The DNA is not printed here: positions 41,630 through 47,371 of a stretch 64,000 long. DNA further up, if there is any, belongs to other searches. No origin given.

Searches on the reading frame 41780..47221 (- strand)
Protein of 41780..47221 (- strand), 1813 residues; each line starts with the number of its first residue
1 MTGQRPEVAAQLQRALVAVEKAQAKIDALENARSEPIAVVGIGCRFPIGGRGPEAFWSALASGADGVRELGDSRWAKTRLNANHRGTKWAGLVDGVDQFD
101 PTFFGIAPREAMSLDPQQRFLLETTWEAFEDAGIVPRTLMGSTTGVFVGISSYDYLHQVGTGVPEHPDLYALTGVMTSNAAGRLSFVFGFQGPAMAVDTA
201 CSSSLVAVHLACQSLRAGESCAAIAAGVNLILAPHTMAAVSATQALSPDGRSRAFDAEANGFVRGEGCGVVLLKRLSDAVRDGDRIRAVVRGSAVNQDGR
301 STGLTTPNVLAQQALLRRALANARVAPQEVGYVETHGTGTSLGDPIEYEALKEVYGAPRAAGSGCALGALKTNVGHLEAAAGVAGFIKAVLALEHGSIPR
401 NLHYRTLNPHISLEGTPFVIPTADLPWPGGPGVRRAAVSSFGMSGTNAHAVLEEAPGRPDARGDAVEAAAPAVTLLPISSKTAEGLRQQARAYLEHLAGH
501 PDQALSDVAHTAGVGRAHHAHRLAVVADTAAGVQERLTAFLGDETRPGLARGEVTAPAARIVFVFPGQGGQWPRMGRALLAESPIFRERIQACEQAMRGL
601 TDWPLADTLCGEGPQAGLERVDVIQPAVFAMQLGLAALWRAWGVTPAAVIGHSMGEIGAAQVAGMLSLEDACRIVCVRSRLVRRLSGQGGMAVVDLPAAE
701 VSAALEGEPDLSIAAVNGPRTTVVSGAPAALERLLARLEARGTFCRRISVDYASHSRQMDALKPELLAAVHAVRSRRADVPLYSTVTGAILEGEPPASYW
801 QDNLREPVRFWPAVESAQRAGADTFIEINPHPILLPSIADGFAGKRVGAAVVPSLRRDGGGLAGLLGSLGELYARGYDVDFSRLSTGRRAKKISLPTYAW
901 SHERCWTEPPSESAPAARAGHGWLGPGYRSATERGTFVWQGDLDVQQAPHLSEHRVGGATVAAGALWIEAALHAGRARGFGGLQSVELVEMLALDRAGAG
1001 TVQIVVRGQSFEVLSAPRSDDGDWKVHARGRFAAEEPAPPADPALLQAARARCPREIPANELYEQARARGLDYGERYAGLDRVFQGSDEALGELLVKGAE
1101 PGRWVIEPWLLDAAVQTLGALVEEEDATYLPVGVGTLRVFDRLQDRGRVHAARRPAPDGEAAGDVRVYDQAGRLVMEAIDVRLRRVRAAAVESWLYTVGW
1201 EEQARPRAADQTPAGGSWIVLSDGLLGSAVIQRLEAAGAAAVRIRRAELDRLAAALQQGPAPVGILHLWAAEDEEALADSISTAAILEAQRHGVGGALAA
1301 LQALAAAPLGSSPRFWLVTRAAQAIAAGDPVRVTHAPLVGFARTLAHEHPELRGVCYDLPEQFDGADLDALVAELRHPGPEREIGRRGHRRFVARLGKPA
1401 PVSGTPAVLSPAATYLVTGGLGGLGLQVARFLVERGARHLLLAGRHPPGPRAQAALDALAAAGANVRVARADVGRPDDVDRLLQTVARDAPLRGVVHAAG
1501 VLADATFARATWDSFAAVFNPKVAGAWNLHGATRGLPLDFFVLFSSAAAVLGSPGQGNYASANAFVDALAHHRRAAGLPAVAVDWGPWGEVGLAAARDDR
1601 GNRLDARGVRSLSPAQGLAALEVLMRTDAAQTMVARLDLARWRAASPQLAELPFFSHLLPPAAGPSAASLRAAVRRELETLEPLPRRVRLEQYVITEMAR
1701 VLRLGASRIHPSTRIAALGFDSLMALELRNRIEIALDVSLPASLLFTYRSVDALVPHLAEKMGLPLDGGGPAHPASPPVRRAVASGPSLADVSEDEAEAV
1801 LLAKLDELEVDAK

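Call 7: search_protein_families(library=pfam, proteins=[window:41780-47221:-], max_evalue=0.00001)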
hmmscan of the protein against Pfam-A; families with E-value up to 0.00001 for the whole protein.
window:41780-47221:- (1813 aa): 11 families
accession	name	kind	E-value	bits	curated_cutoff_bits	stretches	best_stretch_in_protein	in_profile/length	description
PF00698.26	Acyl_transf_1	-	5.6e-88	295.9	32.7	1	562-875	1-315/319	Acyl transferase domain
PF00109.32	ketoacyl-synt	-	4.2e-87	292.4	20.8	1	35-279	2-252/252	Beta-ketoacyl synthase, N-terminal domain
PF08659.16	KR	-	1.5e-67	227.4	22.6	1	1413-1589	1-179/180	KR domain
PF02801.28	Ketoacyl-synt_C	-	8.2e-41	139.2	20.8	1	288-404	2-118/119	Beta-ketoacyl synthase, C-terminal domain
PF14765.12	PS-DH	-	4.5e-29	101.6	23.7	1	1042-1191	2-164/166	Polyketide synthase dehydratase N-terminal domain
PF22621.2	CurL-like_PKS_C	-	7.9e-18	64.6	27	1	475-537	2-64/64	CurL-like, PKS C-terminal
PF16197.11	KAsynt_C_assoc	-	1.3e-15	58.2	33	1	408-523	2-108/111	Ketoacyl-synthetase C-terminal extension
PF00550.31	PP-binding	-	3.2e-13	50.2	20.8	1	1692-1757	1-66/67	Phosphopantetheine attachment site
PF22336.2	RhiE-like_linker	-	2.7e-12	46.9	27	1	479-542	3-65/67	RhiE-like, KS-MAT linker domain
PF00106.31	adh_short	-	4.6e-12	46.3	26.6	1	1415-1572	3-162/195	short chain dehydrogenase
PF21089.3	PKS_DH_N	-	2.3e-11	44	27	1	925-1010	5-92/103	Polyketide synthase dehydratase domain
